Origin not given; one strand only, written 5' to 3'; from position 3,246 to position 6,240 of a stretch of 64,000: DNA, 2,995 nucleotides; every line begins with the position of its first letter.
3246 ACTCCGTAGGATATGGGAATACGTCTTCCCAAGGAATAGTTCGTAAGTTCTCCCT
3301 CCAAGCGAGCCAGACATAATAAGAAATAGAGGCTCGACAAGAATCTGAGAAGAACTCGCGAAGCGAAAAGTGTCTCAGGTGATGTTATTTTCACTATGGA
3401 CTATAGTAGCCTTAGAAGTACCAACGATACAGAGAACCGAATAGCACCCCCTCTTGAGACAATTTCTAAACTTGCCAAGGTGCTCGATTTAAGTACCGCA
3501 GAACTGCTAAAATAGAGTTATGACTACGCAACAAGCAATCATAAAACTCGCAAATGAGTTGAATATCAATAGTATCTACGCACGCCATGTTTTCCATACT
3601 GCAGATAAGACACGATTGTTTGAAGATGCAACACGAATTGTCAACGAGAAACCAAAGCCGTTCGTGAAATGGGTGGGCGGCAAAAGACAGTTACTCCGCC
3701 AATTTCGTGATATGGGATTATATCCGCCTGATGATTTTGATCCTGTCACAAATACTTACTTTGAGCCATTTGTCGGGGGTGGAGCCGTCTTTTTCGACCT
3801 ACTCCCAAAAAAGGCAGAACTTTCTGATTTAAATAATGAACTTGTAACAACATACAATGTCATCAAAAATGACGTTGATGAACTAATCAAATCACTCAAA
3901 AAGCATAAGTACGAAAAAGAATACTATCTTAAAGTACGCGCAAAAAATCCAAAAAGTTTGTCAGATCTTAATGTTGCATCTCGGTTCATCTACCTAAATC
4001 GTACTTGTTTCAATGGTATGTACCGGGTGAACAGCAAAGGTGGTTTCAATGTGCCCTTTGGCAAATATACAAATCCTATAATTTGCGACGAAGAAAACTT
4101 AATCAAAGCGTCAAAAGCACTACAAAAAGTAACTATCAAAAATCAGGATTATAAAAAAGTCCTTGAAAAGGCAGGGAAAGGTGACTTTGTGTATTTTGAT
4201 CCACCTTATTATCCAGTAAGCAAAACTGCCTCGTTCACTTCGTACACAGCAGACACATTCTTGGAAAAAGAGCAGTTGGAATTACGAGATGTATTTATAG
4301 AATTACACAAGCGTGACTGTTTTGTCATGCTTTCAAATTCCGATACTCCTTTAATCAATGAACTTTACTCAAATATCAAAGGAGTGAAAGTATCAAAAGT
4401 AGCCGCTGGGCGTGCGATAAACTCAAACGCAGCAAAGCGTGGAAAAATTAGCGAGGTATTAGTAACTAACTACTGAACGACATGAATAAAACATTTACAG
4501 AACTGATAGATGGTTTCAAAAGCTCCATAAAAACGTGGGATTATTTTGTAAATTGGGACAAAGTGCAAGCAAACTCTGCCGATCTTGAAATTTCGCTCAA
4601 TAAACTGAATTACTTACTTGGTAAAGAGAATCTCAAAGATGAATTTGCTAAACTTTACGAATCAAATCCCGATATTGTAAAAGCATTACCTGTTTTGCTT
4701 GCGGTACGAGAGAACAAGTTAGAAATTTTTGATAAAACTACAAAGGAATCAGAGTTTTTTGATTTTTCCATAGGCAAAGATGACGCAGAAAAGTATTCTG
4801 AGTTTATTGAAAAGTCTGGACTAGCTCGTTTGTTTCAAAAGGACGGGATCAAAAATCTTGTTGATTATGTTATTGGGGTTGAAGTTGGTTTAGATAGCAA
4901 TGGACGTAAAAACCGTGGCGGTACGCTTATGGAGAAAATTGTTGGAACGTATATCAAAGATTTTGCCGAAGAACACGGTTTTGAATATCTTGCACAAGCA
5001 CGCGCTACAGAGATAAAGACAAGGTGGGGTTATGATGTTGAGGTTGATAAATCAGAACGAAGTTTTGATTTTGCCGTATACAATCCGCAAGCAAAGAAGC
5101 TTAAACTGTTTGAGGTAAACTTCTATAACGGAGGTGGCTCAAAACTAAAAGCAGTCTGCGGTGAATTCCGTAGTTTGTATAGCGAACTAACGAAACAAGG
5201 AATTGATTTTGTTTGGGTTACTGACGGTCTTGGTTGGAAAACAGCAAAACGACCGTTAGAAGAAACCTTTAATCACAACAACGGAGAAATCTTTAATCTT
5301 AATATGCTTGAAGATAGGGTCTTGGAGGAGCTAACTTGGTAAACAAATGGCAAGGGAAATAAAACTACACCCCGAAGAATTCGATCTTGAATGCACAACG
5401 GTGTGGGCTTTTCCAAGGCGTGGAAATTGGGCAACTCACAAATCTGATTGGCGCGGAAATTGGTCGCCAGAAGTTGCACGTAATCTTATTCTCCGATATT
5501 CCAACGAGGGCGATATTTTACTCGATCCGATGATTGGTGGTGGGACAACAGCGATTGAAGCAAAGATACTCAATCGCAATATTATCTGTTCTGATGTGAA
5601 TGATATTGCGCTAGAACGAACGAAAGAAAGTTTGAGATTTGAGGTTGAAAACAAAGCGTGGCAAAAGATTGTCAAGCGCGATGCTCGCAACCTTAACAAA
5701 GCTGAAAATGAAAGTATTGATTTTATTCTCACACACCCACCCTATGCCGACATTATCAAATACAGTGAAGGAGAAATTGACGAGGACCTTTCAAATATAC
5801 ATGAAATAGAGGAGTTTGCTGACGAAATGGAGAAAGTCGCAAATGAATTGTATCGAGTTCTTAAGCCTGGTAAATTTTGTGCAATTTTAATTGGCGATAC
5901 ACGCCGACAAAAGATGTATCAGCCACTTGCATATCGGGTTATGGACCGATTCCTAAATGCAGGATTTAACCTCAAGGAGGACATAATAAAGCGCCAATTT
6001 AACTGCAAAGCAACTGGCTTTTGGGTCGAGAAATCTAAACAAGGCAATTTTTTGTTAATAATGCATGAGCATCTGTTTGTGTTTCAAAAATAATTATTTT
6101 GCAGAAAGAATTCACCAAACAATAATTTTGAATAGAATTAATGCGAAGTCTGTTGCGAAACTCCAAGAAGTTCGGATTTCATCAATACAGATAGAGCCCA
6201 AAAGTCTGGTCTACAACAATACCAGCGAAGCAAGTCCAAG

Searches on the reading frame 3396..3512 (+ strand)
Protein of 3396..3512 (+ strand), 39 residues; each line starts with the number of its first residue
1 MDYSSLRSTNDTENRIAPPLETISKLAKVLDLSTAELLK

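Call 102: search_protein_families(library=pfam, proteins=[window:3396-3512:+], max_evalue=1)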
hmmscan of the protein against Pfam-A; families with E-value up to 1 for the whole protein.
seq(39 aa): 2 families
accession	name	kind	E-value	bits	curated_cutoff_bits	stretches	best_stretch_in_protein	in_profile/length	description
PF01381.28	HTH_3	-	0.0026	18.2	23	1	15-37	33-55/55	Helix-turn-helix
PF13443.12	HTH_26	-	0.06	14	22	1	17-39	37-59/63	Cro/C1-type HTH DNA-binding domain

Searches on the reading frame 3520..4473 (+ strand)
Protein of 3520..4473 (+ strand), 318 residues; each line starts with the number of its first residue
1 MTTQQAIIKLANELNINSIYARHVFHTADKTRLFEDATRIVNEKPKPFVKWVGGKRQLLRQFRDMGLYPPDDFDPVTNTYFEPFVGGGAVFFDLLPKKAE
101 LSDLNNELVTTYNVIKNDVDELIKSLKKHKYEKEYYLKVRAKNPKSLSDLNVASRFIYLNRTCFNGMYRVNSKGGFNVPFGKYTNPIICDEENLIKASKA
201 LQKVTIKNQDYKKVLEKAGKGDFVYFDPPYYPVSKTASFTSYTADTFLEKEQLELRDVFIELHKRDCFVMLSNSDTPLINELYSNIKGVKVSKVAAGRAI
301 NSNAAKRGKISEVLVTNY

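Call 3: search_protein_families(library=pfam, proteins=[window:3520-4473:+], max_evalue=1)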
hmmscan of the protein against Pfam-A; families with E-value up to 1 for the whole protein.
window:3520-4473:+ (318 aa): 4 families
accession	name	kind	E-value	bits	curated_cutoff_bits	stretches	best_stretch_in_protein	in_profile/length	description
PF02086.21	MethyltransfD12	-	6.1e-63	213.3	22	1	51-290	1-243/253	D12 class N6 adenine-specific DNA methyltransferase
PF03602.21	Cons_hypoth95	-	0.00074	19.7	24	1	195-238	85-132/182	Conserved hypothetical protein 95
PF23353.1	BBS2_hp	-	0.063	13.8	27.7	1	99-128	59-88/98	BBS2 hairpin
PF24638.1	KH_DEAH11_1st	-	0.082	13.6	27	1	112-130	10-28/65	DEAH11 eukaryotic type KH-domain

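Call 4: search_protein_families(library=padloc, proteins=[window:3520-4473:+], max_evalue=1)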
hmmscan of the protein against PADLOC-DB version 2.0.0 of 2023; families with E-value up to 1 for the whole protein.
window:3520-4473:+ (318 aa): 21 families
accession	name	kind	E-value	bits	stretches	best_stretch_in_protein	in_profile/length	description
PDLC03294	MTase_II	-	1.4e-98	327.9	1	43-318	2-271/272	Type II methyltransferase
PDLC03735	oMTase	-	3e-93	310.3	1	43-318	5-282/284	orphan methyltransferase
PDLC03261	MTase_II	-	6.5e-75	250.7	1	37-307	16-277/643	Type II methyltransferase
PDLC03729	oMTase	-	1.2e-64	216.5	1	43-314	2-265/275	orphan methyltransferase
PDLC03266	MTase_II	-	7.1e-60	200.8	1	43-317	12-282/285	Type II methyltransferase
PDLC03247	MTase_II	-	5.8e-34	115.6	1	51-318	8-265/282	Type II methyltransferase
PDLC03344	MTase_II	-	1.6e-31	107.2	1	46-193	4-150/154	Type II methyltransferase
PDLC03264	MTase_II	-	1.1e-25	88.5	1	79-244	39-214/306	Type II methyltransferase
PDLC03253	MTase_II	-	2.1e-25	87.9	1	46-317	4-252/253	Type II methyltransferase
PDLC03383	MTase_II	-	1.9e-22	78.1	2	129-318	122-313/318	Type II methyltransferase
PDLC03349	MTase_II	-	3.6e-20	70.3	2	154-271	194-310/374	Type II methyltransferase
PDLC04018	PD-Lambda-5_B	-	3.9e-18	63.7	1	51-291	10-251/291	-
PDLC03302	MTase_II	-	2.8e-17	60.7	1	48-256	362-563/626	Type II methyltransferase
PDLC03717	oMTase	-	8.4e-17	59.5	1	50-239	7-193/285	orphan methyltransferase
PDLC03244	MTase_II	-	7.6e-14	49.5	1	77-289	51-264/295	Type II methyltransferase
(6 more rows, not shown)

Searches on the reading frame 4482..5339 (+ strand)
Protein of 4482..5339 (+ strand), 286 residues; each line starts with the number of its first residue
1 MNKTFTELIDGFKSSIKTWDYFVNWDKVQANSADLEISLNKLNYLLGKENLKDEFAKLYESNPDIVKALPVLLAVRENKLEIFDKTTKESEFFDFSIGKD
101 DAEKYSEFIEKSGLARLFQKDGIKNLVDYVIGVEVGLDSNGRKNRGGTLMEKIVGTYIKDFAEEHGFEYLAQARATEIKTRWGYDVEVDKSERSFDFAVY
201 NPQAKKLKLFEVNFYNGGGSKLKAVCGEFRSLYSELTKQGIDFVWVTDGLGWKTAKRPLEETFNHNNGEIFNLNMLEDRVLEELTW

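Call 3: search_protein_families(library=pfam, proteins=[window:4482-5339:+], max_evalue=1)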
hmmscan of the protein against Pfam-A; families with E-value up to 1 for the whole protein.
window:4482-5339:+ (286 aa): 1 family
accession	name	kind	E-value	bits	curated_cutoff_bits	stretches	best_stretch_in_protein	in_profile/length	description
PF04556.18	DpnII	-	3.1e-93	312.5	23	1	5-282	2-277/278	DpnII restriction endonuclease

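Call 4: search_protein_families(library=padloc, proteins=[window:4482-5339:+], max_evalue=1)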
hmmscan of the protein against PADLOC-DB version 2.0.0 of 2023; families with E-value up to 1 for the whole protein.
window:4482-5339:+ (286 aa): 2 families
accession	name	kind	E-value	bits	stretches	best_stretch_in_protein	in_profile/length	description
PDLC03548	REase_II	-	1.6e-96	321.1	1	3-284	5-287/290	Type II restriction enzyme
PDLC03569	REase_II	-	5.6e-54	181.4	1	95-283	12-202/205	Type II restriction enzyme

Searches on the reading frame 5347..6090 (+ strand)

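Call 3: search_protein_families(library=pfam, proteins=[window:5347-6090:+], max_evalue=1)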
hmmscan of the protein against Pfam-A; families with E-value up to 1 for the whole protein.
window:5347-6090:+ (248 aa): 8 families
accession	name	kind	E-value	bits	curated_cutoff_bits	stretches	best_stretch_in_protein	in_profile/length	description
PF01555.25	N6_N4_Mtase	-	6.6e-26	92.1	26.7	2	10-90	134-217/221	DNA methylase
PF01170.24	UPF0020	-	1.8e-09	38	22.3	1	53-139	27-137/197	RMKL-like, methyltransferase domain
PF08241.18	Methyltransf_11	-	1.4e-05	26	21.2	2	154-179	69-94/95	Methyltransferase domain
PF13649.12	Methyltransf_25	-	0.00026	22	27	1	59-129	2-70/97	Methyltransferase domain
PF03602.21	Cons_hypoth95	-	0.00045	20.4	24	1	53-136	40-126/182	Conserved hypothetical protein 95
PF09445.16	Methyltransf_15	-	0.0063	16.5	22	1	57-134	3-82/165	RNA cap guanine-N2 methyltransferase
PF05175.20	MTS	-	0.01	15.9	23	1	64-135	41-110/170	Methyltransferase small domain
PF08242.18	Methyltransf_12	-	0.014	16.5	30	1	63-129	3-71/98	Methyltransferase domain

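Call 4: search_protein_families(library=padloc, proteins=[window:5347-6090:+], max_evalue=1)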
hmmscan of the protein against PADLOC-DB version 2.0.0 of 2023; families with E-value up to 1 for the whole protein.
window:5347-6090:+ (248 aa): 69 families (the best 25 are shown)
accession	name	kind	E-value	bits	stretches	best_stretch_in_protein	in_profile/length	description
PDLC03376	MTase_II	-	2.3e-91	304.1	1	5-248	7-249/249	Type II methyltransferase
PDLC03351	MTase_II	-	6.9e-43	145.1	1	14-248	106-347/348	Type II methyltransferase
PDLC03353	MTase_II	-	5.5e-34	115.9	2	104-248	8-149/260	Type II methyltransferase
PDLC03350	MTase_II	-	3e-26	90.5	2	100-248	51-192/312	Type II methyltransferase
PDLC03387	MTase_II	-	5e-20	69.8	2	105-185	11-89/289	Type II methyltransferase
PDLC03283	MTase_II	-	1.6e-19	68.4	2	106-248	5-161/352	Type II methyltransferase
PDLC03325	MTase_II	-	1.9e-17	61.1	2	19-88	56-125/426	Type II methyltransferase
PDLC03299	MTase_II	-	2.6e-16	58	2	17-111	178-274/296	Type II methyltransferase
PDLC03371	MTase_II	-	3.9e-16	57.4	2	17-96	173-252/260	Type II methyltransferase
PDLC03714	oMTase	-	4.4e-15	53.8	2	42-95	203-260/279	orphan methyltransferase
PDLC03380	MTase_II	-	2.1e-14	51.6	2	16-89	16-91/393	Type II methyltransferase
PDLC04134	mad2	-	5.7e-14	49.8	1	32-209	267-419/492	mads_2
PDLC03239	MTase_II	-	1.6e-12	44.9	2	35-88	71-126/442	Type II methyltransferase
PDLC03259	MTase_II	-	2.1e-12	44.6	2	10-96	174-255/423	Type II methyltransferase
PDLC03339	MTase_II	-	4.8e-12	43.3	2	46-98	221-273/399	Type II methyltransferase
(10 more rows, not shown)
